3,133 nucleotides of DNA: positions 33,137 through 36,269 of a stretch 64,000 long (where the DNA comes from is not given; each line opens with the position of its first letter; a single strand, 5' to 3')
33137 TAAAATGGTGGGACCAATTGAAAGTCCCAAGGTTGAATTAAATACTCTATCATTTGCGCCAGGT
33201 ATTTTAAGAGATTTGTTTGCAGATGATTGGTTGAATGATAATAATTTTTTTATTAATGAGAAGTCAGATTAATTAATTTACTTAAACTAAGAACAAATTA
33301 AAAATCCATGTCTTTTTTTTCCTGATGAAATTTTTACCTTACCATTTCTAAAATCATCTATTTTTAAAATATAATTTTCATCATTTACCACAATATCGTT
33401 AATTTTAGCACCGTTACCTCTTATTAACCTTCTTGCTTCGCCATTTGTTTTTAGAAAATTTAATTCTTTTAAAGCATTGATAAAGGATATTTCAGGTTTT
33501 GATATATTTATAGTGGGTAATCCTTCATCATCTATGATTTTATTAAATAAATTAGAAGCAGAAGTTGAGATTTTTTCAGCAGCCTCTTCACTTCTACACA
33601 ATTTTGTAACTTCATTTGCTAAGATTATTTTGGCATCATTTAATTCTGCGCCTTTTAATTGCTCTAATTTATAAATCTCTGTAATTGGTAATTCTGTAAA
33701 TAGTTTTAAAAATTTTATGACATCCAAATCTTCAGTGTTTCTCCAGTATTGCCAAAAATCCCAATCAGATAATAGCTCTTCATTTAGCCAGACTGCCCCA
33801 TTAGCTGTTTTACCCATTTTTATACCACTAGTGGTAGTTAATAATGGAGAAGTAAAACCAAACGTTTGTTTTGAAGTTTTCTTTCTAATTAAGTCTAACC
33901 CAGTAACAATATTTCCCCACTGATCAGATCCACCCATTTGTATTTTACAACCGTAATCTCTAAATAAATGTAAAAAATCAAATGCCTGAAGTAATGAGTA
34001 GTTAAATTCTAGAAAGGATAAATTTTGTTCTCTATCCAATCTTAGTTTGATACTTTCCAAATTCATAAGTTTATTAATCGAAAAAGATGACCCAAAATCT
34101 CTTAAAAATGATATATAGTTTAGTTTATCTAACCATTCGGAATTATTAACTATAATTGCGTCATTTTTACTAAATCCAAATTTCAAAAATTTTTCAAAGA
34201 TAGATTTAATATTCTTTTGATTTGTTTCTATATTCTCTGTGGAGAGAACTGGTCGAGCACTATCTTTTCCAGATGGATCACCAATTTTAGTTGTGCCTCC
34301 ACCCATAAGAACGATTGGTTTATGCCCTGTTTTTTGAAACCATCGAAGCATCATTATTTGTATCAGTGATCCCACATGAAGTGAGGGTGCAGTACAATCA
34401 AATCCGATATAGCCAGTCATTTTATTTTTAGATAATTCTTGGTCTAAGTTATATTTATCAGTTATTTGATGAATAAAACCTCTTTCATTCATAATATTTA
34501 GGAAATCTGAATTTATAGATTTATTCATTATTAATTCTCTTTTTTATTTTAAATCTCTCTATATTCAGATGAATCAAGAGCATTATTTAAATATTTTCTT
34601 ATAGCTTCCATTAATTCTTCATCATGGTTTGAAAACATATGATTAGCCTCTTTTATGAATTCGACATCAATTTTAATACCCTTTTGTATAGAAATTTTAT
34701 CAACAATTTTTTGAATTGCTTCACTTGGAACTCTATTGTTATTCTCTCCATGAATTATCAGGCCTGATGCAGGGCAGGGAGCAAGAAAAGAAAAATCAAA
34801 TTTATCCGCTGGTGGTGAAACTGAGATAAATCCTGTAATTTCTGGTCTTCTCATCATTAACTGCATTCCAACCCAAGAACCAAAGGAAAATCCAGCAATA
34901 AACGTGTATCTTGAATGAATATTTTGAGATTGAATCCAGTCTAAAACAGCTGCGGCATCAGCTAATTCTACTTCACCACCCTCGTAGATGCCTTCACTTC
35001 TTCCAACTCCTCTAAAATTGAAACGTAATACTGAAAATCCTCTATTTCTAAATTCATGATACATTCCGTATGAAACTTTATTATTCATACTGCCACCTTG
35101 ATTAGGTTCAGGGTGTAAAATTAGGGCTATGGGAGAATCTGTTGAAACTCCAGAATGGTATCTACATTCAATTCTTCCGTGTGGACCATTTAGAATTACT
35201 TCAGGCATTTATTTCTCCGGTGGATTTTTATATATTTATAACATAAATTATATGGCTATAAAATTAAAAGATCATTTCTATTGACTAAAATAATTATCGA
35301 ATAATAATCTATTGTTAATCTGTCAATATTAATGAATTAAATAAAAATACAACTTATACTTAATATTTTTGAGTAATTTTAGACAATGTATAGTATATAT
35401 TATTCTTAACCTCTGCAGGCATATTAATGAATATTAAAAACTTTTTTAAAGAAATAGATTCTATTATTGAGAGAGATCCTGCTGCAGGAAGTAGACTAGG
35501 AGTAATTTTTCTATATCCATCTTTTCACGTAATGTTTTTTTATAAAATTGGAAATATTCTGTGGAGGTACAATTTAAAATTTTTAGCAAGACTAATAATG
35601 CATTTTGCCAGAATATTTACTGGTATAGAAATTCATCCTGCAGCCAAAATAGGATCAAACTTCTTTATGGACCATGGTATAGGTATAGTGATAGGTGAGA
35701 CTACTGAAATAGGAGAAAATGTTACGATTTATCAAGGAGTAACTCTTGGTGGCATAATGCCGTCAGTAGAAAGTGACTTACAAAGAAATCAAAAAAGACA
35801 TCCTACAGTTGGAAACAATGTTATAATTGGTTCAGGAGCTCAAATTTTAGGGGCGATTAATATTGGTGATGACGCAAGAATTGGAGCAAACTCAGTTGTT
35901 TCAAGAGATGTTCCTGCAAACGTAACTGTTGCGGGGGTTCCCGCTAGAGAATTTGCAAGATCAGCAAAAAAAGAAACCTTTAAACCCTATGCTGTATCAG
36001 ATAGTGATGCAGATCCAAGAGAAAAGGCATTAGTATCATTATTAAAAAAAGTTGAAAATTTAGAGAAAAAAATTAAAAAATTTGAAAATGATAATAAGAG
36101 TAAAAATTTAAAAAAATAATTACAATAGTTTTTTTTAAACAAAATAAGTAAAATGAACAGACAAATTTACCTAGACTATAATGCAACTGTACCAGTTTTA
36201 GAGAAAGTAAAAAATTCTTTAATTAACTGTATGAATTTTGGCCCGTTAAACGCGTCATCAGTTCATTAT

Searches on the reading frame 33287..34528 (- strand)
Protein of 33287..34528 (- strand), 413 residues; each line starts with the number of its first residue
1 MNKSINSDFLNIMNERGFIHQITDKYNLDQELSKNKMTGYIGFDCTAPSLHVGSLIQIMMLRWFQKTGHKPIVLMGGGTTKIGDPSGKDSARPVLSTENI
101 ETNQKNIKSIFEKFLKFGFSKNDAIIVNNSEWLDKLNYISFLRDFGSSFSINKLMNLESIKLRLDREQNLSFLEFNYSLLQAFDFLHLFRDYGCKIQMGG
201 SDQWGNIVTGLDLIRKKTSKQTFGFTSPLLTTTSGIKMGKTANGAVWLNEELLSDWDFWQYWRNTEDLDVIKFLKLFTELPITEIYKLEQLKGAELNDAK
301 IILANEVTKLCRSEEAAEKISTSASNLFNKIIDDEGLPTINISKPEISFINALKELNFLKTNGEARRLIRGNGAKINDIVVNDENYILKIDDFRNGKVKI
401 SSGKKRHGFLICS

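Call 40: search_protein_families(library=pfam, proteins=[window:33287-34528:-], max_evalue=0.01)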
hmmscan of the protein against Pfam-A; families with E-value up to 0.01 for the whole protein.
window:33287-34528:- (413 aa): 3 families
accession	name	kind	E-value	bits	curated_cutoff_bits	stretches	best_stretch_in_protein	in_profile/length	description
PF00579.31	tRNA-synt_1b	-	1.1e-69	235.4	21.1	1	34-328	3-291/292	tRNA synthetases class I (W and Y)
PF22421.1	SYY_C-terminal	-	1.6e-05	25.1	27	1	335-407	7-80/83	Tyrosine--tRNA ligase SYY-like C-terminal domain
PF01479.30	S4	-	9e-05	22.6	22.8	1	352-392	6-46/48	S4 domain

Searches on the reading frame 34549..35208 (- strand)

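Call 40: search_protein_families(library=pfam, proteins=[window:34549-35208:-], max_evalue=0.01)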
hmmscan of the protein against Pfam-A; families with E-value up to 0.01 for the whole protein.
window:34549-35208:- (219 aa): 8 families
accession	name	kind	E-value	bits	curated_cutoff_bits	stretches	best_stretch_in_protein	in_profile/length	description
PF02129.25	Peptidase_S15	-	1e-10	42.2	23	1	24-138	16-134/262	X-Pro dipeptidyl-peptidase (S15 family)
PF12146.15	Hydrolase_4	-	2.8e-09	37.1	27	1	50-133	24-110/239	Serine aminopeptidase, S33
PF00561.26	Abhydrolase_1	-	4.4e-09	36.8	25.8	1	51-139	21-109/245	alpha/beta hydrolase fold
PF00326.27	Peptidase_S9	-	3.4e-08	33.7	22.6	1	148-211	146-210/213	Prolyl oligopeptidase family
PF12697.13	Abhydrolase_6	-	3.7e-05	24.9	26.3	1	51-139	21-100/217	Alpha/beta hydrolase family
PF01738.24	DLH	-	0.00011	22.4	21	1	83-198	79-194/217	Dienelactone hydrolase family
PF20408.4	Abhydrolase_11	-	0.00045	20.4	27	1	38-197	12-172/193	Alpha/beta hydrolase domain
PF02230.22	Abhydrolase_2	-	0.00072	19.9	23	1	88-209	93-215/217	Phospholipase/Carboxylesterase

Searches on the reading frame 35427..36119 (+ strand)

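Call 40: search_protein_families(library=pfam, proteins=[window:35427-36119:+], max_evalue=0.01)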
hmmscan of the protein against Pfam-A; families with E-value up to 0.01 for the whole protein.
window:35427-36119:+ (230 aa): 4 families
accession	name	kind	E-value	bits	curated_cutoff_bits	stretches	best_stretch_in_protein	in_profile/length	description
PF00132.30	Hexapep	-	3e-12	46.1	27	1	125-159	1-35/36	Bacterial transferase hexapeptide (six repeats)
PF14602.12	Hexapep_2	-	0.00075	19.6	27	1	127-159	3-33/34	Hexapeptide repeat of succinyl-transferase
PF25084.1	LbH_EIF2B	-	0.0029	18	54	0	127-160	40-72/105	EIF2B subunit epsilon LbH domain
PF25247.1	LbH_GLGC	-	0.0079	16.6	27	0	88-159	33-100/135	GLGC left-handed parallel beta-helix domain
